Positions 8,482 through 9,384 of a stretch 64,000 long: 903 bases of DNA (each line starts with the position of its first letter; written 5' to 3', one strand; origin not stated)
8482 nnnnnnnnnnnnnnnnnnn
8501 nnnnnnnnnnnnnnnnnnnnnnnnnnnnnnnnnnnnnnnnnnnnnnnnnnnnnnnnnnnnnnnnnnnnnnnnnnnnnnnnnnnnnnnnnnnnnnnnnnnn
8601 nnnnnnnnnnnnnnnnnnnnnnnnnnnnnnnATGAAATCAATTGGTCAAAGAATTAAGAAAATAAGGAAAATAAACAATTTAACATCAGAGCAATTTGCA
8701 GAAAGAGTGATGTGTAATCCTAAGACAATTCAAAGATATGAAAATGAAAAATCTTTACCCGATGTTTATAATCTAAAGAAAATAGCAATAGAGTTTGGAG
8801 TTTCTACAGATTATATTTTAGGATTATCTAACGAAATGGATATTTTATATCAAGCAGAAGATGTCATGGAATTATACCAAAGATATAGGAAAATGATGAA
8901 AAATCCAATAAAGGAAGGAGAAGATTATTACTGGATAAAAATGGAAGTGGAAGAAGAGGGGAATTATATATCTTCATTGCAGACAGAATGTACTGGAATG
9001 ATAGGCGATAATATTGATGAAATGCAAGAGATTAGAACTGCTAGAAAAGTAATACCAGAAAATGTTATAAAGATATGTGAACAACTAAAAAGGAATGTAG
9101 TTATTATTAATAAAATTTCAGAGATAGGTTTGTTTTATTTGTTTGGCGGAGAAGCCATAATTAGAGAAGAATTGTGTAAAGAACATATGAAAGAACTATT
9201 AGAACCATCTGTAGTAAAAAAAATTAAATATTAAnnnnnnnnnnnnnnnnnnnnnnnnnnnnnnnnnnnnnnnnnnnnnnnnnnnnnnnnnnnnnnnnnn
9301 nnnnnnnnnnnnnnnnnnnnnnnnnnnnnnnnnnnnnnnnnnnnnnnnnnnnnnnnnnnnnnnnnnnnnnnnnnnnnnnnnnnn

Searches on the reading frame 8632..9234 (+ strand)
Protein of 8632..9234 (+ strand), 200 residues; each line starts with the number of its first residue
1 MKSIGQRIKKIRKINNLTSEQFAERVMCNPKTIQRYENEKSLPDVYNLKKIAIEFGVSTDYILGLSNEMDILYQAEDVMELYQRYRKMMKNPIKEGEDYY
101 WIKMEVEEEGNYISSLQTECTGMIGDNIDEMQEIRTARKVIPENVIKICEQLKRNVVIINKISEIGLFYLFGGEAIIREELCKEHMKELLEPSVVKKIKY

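Call 48: search_protein_families(library=pfam, proteins=[window:8632-9234:+])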
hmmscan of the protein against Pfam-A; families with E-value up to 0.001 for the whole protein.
window:8632-9234:+ (200 aa): 2 families
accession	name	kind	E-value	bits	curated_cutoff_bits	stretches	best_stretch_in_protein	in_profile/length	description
PF12844.13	HTH_19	-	6.5e-14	52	30.2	1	5-64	1-60/64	Helix-turn-helix domain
PF01381.28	HTH_3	-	5.2e-13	49.3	23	1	8-62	1-55/55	Helix-turn-helix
